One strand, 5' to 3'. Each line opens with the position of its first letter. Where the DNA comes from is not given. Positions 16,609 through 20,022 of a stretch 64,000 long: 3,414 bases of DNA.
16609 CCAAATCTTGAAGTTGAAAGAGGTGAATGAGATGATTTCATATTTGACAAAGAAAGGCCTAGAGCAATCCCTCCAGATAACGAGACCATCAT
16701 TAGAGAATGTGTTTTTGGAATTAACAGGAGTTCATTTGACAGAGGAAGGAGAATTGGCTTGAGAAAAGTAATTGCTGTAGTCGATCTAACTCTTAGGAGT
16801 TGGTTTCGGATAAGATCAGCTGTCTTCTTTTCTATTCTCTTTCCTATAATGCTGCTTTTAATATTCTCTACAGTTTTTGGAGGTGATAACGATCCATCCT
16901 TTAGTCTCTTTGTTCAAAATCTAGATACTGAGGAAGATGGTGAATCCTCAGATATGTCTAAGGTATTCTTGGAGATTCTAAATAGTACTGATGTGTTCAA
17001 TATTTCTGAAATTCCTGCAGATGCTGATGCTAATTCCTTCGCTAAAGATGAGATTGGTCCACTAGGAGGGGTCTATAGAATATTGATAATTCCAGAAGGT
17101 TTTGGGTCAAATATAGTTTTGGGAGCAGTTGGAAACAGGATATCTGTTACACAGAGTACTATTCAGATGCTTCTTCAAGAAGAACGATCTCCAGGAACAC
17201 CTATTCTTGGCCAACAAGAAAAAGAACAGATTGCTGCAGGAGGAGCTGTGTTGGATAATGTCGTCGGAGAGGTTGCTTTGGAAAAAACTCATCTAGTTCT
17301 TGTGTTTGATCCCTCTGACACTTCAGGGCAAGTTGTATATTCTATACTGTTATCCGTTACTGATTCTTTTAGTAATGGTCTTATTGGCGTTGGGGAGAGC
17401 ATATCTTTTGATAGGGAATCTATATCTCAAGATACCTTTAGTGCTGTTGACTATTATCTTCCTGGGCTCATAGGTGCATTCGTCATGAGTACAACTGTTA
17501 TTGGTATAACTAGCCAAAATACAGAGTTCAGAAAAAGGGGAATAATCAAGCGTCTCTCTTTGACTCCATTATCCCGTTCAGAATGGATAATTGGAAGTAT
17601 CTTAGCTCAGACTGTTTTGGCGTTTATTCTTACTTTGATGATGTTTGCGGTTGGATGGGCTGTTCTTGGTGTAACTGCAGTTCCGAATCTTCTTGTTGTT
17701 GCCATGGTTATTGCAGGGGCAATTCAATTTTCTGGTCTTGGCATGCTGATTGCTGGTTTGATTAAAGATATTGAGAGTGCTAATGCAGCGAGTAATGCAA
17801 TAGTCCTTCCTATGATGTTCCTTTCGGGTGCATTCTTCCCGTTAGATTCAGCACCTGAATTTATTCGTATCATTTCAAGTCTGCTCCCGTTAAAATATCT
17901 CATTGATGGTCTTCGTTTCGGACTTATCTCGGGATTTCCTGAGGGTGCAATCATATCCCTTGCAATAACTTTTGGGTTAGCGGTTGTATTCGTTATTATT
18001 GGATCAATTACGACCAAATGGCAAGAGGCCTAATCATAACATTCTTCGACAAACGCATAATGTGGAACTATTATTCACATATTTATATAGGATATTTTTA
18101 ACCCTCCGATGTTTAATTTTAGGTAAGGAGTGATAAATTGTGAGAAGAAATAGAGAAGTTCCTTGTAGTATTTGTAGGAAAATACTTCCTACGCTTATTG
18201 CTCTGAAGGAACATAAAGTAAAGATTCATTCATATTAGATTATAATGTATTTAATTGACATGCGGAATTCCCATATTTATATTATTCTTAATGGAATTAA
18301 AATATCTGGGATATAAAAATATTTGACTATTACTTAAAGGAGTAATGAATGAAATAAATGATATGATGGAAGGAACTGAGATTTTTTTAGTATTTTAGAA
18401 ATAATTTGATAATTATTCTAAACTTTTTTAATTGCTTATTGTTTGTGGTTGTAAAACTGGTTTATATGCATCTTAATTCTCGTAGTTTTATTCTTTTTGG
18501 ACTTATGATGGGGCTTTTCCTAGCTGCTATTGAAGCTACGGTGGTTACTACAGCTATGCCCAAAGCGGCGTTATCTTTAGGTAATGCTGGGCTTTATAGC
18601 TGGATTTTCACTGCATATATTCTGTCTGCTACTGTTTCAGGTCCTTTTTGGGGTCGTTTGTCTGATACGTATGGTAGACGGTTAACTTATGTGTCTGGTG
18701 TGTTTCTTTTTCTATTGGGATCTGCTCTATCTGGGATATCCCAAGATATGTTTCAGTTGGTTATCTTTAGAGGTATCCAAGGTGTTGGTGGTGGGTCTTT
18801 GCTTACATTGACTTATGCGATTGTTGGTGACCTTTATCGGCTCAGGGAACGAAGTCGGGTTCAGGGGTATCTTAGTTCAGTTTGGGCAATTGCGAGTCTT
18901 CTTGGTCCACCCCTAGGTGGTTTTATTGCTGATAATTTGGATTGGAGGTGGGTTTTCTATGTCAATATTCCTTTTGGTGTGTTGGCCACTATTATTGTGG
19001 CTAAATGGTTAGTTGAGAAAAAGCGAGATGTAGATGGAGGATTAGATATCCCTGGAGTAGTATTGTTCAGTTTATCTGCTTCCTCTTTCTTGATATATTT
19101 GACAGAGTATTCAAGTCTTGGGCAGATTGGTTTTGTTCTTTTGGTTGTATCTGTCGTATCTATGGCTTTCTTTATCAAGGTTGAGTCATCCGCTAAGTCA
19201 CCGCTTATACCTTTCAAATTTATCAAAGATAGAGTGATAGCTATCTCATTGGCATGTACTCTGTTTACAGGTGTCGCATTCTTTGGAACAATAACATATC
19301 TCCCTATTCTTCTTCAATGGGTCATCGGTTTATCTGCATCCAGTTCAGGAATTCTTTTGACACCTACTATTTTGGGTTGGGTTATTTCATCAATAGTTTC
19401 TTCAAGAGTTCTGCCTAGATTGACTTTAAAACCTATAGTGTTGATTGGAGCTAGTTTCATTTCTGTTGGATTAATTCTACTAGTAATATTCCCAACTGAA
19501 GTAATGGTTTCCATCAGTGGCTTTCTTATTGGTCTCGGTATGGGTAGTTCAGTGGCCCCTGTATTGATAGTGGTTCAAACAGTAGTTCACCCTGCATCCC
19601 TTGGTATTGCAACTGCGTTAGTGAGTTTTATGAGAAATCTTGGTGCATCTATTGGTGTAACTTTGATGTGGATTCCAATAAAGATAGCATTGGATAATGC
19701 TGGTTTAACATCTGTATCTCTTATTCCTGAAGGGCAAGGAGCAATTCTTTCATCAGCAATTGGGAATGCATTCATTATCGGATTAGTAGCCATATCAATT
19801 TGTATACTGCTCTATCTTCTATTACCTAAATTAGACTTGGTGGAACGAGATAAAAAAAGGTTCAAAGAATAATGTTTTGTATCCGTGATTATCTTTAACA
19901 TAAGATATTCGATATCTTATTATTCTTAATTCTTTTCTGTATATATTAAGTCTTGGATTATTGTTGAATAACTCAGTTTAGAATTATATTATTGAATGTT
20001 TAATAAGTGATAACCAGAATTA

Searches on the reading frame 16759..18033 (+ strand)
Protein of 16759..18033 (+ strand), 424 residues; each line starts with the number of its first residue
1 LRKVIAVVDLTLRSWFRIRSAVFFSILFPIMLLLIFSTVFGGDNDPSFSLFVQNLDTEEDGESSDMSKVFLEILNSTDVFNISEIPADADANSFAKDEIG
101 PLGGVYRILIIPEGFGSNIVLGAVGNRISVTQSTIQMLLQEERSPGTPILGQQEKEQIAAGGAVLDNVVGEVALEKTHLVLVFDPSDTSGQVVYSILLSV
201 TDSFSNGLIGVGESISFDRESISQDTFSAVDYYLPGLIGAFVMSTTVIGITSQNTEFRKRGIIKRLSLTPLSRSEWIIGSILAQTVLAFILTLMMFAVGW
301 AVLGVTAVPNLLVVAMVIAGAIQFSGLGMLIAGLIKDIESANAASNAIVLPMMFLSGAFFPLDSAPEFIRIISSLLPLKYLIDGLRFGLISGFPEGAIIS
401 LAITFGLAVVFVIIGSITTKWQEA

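Call 100: search_protein_families(library=pfam, proteins=[window:16759-18033:+], max_evalue=0.00001)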
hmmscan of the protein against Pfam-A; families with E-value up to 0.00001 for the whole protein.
window:16759-18033:+ (424 aa): 2 families
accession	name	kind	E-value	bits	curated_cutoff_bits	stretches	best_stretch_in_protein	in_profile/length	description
PF12698.13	ABC2_membrane_3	-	4.1e-33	115.4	31.6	1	20-416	2-346/347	ABC-2 family transporter protein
PF01061.29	ABC2_membrane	-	9.8e-29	100.8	26.9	1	225-388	51-209/211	ABC-2 type transporter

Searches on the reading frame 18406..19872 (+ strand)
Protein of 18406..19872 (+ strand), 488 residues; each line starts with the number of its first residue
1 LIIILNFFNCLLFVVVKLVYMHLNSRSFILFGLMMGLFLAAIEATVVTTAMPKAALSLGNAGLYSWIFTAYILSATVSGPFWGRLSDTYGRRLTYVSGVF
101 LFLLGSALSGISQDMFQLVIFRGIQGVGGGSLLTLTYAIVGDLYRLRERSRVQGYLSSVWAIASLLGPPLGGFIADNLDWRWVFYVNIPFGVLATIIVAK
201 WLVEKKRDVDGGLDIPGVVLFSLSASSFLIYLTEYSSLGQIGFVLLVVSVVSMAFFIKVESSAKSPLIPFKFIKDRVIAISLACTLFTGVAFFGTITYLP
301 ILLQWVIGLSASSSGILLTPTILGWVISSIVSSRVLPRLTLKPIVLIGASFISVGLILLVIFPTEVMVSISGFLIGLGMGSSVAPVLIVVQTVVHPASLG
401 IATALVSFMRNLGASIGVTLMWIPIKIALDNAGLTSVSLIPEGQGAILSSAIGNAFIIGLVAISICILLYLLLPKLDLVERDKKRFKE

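Call 100: search_protein_families(library=pfam, proteins=[window:18406-19872:+], max_evalue=0.00001)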
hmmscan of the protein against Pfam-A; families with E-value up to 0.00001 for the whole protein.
window:18406-19872:+ (488 aa): 2 families
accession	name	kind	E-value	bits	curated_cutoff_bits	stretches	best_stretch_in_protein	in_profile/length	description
PF07690.21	MFS_1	-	5.7e-56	190.3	33.4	1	33-417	1-346/347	Major Facilitator Superfamily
PF00083.30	Sugar_tr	-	2.5e-10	40.2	22.3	1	61-200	45-190/452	Sugar (and other) transporter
